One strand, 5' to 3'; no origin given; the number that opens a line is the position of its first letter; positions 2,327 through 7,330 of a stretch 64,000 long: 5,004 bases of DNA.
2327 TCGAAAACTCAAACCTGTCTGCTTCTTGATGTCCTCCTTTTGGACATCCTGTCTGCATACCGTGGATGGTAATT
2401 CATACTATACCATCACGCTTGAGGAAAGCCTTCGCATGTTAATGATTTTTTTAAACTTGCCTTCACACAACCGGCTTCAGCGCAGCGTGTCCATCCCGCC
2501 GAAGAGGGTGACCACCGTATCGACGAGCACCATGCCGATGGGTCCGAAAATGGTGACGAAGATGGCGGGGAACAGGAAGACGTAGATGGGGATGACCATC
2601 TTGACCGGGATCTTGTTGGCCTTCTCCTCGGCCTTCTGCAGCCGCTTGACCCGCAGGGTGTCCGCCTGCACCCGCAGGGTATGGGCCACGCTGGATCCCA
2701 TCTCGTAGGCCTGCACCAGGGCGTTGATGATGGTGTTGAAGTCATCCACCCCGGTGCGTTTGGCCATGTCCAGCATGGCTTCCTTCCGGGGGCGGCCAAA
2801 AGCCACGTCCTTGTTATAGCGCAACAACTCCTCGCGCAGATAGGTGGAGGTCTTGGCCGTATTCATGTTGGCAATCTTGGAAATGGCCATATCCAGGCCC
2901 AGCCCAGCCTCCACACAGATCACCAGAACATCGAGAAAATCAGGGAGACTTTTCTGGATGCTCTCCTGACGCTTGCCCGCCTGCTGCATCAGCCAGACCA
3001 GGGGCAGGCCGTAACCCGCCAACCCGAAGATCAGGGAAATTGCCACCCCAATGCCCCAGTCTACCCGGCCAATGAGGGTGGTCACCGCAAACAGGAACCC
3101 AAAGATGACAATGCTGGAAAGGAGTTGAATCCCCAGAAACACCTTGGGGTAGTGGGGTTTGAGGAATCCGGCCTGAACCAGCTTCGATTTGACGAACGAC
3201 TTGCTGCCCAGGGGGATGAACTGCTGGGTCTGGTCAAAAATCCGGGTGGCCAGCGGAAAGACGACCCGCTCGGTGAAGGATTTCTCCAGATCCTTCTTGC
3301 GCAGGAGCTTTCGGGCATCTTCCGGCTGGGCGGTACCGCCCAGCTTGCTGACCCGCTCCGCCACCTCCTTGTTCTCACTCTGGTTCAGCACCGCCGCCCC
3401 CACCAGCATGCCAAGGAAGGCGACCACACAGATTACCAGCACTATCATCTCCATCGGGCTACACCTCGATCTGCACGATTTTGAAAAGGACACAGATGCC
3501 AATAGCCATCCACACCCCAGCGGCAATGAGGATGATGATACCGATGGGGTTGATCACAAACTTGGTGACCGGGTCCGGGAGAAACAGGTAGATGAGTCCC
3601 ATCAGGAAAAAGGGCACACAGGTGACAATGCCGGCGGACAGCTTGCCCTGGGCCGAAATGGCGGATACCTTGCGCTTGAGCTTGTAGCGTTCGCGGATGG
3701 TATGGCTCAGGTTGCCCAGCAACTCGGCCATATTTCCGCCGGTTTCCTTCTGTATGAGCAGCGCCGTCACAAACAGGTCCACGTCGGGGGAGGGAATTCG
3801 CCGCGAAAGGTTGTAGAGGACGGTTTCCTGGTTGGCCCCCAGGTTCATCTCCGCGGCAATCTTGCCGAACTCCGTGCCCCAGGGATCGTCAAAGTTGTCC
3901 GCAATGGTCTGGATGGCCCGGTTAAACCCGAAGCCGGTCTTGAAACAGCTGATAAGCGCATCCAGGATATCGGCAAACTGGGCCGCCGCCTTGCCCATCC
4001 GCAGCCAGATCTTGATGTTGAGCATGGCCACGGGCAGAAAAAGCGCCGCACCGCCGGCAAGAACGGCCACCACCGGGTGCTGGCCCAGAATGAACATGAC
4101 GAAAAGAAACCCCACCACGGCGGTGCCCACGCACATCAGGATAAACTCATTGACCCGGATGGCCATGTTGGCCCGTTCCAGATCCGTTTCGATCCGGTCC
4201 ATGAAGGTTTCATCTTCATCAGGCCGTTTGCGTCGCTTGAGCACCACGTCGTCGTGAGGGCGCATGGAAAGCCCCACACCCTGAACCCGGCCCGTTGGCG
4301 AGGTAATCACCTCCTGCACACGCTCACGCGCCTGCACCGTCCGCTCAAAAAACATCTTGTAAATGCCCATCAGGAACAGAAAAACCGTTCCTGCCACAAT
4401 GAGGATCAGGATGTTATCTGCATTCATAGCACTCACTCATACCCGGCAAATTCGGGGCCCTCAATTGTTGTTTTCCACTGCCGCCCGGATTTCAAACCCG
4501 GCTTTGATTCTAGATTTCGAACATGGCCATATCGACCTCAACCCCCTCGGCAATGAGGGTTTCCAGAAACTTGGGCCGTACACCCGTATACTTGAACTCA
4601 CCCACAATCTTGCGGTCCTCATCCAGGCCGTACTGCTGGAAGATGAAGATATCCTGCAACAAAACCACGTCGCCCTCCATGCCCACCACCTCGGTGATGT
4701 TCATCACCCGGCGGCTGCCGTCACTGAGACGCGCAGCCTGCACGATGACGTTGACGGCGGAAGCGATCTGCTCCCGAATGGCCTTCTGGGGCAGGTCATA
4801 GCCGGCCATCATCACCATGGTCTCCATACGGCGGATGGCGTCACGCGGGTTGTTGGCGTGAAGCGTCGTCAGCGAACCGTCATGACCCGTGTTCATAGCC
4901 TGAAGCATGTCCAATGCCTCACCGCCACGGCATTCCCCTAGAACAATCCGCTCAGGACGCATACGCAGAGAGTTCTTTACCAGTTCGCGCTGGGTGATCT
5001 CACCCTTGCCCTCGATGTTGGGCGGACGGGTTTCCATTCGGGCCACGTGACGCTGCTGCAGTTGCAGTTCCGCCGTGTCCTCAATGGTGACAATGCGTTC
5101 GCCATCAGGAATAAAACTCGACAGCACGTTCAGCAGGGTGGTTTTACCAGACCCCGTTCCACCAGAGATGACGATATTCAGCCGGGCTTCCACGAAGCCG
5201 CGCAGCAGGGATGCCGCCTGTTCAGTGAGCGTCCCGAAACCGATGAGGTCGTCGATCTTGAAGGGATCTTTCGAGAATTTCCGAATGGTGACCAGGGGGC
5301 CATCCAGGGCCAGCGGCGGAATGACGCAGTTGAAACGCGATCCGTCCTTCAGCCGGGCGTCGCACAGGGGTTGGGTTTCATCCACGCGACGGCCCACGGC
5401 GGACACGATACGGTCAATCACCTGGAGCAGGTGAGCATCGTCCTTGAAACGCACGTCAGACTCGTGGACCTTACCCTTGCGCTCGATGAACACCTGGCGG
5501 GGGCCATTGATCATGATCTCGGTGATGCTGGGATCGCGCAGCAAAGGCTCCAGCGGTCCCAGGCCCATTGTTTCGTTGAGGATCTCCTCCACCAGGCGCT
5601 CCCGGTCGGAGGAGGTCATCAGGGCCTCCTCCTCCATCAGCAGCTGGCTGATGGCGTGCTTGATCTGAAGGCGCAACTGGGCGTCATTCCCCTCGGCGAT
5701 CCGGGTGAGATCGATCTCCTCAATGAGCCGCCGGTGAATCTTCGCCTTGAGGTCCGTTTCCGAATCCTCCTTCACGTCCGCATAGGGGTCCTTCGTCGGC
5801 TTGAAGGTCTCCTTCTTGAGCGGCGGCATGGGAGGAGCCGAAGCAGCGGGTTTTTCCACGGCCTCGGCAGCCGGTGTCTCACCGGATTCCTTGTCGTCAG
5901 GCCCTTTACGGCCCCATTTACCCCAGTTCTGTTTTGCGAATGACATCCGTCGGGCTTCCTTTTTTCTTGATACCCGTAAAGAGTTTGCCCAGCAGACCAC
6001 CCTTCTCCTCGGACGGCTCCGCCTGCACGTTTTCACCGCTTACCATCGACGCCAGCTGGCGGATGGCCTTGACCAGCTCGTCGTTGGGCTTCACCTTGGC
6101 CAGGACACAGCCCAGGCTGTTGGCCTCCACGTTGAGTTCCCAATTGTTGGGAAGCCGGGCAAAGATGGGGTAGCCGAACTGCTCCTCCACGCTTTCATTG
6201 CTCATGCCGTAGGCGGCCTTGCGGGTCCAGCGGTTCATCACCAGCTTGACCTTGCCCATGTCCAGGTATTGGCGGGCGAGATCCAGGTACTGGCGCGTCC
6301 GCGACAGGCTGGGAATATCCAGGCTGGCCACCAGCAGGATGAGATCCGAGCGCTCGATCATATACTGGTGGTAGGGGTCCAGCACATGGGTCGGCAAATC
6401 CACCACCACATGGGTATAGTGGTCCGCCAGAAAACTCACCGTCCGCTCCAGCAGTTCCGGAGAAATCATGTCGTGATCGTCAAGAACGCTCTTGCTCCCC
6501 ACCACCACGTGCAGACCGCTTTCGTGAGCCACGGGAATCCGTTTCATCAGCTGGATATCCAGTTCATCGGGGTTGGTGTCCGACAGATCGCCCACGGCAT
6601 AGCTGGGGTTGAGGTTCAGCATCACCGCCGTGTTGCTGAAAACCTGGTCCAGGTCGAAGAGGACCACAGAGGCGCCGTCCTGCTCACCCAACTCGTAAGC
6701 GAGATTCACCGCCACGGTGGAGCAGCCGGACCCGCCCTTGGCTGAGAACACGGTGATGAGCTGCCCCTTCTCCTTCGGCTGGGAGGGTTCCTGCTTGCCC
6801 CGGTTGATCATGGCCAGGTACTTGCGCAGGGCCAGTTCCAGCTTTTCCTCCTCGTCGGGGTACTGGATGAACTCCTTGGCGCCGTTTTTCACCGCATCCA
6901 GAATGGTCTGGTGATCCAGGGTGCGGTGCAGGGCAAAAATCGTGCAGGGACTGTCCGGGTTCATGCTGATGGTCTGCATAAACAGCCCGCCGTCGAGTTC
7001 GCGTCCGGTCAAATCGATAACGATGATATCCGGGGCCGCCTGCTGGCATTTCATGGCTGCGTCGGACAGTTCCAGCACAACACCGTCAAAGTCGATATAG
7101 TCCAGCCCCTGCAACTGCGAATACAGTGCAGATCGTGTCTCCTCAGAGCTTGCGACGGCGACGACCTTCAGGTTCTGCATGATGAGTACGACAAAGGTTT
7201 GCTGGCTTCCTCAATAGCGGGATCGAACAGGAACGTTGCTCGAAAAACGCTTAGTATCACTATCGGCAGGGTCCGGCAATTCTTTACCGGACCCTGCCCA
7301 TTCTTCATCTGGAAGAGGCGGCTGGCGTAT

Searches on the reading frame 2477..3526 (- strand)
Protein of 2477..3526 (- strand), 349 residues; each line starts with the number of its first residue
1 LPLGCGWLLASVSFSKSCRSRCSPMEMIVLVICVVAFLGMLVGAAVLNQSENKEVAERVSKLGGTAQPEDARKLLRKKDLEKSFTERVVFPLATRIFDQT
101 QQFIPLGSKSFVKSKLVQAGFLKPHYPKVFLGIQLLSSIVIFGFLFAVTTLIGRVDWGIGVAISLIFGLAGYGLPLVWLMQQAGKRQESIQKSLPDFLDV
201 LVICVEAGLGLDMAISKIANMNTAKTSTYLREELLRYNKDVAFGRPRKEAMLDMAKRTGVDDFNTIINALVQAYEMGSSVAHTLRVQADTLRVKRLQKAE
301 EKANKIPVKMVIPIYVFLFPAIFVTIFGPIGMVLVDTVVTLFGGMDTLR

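Call 57: search_protein_families(library=pfam, proteins=[window:2477-3526:-], max_evalue=0.001)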
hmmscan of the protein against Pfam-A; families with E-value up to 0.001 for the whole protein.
window:2477-3526:- (349 aa): 1 family
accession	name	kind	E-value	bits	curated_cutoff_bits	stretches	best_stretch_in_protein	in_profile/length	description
PF00482.28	T2SSF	-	2.6e-18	66.6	25.2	1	197-326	1-123/125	Type II secretion system (T2SS), protein F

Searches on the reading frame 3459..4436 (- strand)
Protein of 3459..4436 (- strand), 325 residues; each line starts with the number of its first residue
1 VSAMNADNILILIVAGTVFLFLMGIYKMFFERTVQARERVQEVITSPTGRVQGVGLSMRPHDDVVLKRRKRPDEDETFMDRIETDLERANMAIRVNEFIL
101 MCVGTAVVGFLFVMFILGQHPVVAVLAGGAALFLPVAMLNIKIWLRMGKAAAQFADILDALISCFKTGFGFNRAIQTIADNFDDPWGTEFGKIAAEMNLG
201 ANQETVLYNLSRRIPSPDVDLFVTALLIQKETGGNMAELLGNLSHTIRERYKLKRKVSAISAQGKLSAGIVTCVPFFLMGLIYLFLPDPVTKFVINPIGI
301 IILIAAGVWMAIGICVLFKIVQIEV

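Call 57: search_protein_families(library=pfam, proteins=[window:3459-4436:-], max_evalue=0.001)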
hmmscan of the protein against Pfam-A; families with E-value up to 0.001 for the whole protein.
window:3459-4436:- (325 aa): 1 family
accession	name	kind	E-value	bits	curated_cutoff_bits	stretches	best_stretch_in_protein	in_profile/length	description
PF00482.28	T2SSF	-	4e-19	69.2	25.2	1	158-283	2-124/125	Type II secretion system (T2SS), protein F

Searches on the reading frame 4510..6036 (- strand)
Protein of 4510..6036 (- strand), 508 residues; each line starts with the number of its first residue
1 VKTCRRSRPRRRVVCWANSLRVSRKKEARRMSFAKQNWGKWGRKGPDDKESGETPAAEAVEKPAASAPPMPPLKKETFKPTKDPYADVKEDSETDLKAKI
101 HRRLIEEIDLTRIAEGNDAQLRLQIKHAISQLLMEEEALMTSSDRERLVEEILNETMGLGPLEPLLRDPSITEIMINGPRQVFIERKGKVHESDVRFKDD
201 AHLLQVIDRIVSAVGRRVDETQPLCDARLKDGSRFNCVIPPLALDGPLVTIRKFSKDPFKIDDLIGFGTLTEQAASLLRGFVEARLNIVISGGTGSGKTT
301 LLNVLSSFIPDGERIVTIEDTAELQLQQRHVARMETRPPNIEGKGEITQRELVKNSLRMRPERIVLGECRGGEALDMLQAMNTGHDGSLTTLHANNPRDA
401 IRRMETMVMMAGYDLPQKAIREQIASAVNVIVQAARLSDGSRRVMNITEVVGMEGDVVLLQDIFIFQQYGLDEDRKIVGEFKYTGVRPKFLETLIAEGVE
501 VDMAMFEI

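Call 57: search_protein_families(library=pfam, proteins=[window:4510-6036:-], max_evalue=0.001)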
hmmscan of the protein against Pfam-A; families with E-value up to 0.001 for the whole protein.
window:4510-6036:- (508 aa): 2 families
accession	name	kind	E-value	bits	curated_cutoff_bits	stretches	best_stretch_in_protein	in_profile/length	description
PF00437.27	T2SSE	-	4.3e-66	223.5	24.9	1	157-434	3-277/370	Type II/IV secretion system protein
PF00005.33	ABC_tran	-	2.1e-05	25.6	25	1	287-460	13-132/137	ABC transporter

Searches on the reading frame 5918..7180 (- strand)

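Call 57: search_protein_families(library=pfam, proteins=[window:5918-7180:-], max_evalue=0.001)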
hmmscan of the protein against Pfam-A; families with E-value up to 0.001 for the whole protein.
window:5918-7180:- (420 aa): 4 families
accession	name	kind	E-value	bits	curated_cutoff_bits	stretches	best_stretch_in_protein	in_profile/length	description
PF01656.29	CbiA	-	8e-10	39.2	25.4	1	142-349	1-115/125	CobQ/CobB/MinD/ParA nucleotide binding domain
PF10609.15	ParA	-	1.6e-08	34.7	27.1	1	140-193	4-56/246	NUBPL iron-transfer P-loop NTPase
PF13614.12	AAA_31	-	9.2e-07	29.4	27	1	140-288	2-150/177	AAA domain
PF00072.30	Response_reg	-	4.1e-05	24.1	30.2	1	13-118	8-110/111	Response regulator receiver domain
